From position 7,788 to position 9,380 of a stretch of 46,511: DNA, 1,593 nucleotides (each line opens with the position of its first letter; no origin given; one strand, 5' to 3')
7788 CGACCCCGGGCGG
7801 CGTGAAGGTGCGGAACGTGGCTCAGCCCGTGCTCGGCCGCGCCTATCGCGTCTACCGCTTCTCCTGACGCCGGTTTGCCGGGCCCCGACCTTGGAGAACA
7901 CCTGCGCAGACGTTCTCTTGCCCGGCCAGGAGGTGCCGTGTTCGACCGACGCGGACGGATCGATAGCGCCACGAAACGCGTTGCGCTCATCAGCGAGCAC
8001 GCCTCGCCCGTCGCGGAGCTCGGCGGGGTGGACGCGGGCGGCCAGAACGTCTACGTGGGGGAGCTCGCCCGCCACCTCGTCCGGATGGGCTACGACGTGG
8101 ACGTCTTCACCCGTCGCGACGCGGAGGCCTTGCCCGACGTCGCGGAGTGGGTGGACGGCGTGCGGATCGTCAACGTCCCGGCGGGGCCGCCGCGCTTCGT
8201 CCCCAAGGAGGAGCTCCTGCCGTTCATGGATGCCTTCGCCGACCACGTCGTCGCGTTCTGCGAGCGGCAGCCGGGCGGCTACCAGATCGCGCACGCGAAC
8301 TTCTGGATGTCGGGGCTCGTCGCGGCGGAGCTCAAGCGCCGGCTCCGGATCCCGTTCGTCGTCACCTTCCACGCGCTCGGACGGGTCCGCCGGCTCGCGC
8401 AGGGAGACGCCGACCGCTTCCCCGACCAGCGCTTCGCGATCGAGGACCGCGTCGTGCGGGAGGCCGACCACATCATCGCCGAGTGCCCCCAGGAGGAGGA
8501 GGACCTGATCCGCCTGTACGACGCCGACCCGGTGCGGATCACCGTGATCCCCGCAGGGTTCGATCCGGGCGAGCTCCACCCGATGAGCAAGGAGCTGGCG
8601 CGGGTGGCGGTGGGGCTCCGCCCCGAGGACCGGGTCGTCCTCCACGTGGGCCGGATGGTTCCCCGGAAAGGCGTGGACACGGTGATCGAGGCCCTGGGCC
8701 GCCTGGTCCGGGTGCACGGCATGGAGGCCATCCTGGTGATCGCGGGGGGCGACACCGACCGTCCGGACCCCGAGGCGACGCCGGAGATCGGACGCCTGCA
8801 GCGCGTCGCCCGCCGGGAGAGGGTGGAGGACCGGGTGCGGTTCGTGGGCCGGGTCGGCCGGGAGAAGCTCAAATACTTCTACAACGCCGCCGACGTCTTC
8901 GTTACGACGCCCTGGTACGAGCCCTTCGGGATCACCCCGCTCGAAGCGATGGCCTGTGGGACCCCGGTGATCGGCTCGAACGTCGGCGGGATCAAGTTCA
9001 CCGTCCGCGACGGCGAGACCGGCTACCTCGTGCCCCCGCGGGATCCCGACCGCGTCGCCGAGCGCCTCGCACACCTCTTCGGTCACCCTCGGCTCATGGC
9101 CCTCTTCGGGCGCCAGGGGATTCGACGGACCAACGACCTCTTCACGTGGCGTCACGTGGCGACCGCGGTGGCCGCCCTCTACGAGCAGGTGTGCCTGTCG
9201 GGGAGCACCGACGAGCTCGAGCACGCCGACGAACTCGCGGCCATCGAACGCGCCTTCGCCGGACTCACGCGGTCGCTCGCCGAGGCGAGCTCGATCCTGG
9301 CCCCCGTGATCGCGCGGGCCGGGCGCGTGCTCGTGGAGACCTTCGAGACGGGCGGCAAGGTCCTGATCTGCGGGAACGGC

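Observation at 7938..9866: GT4 glycosyltransferase fused in-frame to GmhA sedoheptulose-7-phosphate isomerase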

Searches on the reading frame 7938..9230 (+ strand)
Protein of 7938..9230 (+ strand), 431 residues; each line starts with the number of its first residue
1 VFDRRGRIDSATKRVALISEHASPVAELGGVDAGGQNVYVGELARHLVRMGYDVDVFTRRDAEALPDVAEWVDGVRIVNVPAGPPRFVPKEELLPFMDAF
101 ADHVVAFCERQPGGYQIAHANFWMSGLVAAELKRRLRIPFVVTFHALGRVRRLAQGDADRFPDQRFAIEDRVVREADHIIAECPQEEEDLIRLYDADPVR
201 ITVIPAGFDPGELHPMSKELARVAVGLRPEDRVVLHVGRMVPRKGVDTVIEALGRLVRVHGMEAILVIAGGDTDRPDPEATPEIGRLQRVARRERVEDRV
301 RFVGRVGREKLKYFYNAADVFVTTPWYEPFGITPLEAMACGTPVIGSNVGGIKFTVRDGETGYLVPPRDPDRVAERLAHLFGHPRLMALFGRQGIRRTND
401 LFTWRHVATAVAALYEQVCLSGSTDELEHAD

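Call 35: search_solved_structures(query=window:7938-9230:+, max_evalue=1e-30, show_alignments=3)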
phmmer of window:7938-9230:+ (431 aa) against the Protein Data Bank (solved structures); distinct sequences matched with E-value up to 1e-30: 5.
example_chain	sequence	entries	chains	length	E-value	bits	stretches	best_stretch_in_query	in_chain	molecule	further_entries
6kih_A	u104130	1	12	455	2.9e-77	263.5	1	11-420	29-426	Tll1590 protein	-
3c48_A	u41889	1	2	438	8.2e-64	219.2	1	13-425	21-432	Predicted glycosyltransferases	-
3c4q_A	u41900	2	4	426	1.4e-63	218.4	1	14-425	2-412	Predicted glycosyltransferases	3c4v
2r60_A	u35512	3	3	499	6.8e-33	117.3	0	32-175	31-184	Glycosyl transferase, group 1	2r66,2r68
6ldq_D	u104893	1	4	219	1.5e-31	112.8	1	14-207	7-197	Tll1590 protein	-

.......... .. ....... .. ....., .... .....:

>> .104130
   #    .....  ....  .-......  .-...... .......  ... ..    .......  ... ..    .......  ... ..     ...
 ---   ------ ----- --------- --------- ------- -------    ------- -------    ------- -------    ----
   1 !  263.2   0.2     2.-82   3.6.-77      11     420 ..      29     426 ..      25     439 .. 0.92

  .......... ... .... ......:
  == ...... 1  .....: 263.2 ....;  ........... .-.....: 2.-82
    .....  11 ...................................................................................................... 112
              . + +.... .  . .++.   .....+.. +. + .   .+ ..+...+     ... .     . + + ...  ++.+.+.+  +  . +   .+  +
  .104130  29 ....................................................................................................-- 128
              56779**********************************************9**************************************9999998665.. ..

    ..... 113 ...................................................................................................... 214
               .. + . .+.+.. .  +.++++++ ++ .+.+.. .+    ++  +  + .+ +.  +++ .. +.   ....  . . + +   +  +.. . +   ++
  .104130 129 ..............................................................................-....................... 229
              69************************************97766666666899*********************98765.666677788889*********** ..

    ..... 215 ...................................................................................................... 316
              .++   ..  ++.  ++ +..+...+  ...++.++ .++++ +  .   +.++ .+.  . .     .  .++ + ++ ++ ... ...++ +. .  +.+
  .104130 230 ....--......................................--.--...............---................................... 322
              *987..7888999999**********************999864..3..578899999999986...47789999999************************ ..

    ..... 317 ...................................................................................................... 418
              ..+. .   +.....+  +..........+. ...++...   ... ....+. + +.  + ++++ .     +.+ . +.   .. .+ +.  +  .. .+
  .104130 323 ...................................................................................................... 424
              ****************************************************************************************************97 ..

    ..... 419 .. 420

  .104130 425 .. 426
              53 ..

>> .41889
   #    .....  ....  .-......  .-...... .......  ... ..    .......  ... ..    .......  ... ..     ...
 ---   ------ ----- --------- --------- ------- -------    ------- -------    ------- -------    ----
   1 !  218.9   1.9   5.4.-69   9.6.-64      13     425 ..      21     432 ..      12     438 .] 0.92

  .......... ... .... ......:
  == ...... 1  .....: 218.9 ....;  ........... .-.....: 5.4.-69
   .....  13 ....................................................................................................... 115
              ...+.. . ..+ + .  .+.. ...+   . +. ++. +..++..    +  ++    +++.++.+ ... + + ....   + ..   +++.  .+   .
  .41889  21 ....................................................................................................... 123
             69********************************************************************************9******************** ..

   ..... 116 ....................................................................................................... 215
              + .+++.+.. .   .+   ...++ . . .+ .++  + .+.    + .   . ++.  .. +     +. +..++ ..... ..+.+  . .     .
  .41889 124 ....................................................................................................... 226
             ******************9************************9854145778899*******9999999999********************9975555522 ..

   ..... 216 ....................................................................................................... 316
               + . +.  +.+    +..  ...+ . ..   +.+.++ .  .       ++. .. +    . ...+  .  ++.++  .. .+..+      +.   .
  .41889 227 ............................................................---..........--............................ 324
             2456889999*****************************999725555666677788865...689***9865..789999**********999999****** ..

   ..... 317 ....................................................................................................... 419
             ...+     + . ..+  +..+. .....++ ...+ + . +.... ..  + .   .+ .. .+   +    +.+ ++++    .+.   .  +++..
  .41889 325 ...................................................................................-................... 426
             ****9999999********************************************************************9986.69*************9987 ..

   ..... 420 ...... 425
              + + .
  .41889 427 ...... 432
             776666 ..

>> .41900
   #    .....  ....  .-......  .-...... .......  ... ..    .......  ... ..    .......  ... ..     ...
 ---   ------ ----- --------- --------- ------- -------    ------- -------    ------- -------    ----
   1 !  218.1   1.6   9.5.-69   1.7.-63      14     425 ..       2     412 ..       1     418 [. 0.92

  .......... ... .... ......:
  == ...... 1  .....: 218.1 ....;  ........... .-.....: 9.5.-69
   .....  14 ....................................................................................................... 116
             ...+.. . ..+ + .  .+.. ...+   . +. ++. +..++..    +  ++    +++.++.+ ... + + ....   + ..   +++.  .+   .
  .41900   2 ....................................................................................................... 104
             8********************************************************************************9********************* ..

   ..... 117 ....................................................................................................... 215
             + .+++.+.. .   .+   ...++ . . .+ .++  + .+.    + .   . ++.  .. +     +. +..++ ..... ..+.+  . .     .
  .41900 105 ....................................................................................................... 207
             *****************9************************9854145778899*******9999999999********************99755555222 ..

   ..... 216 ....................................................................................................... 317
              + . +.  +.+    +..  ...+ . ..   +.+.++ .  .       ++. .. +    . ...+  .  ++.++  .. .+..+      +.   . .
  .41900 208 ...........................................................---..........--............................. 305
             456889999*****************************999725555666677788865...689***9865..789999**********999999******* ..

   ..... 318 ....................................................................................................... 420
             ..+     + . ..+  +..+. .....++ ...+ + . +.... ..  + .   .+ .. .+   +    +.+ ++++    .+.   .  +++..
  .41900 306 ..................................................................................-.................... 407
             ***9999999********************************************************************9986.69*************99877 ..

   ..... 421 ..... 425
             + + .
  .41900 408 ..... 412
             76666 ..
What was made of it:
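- On MshA (TIGR03449 equivalog): Y is replaced by F122 and T by A146 (call 35).
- Two of the four MshA phosphate ligands are changed (Y110 to F122, T134 to A146) (call 35). MshA's GGMN, Y110 and T134 are replaced by GGQN, F and A (call 35).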
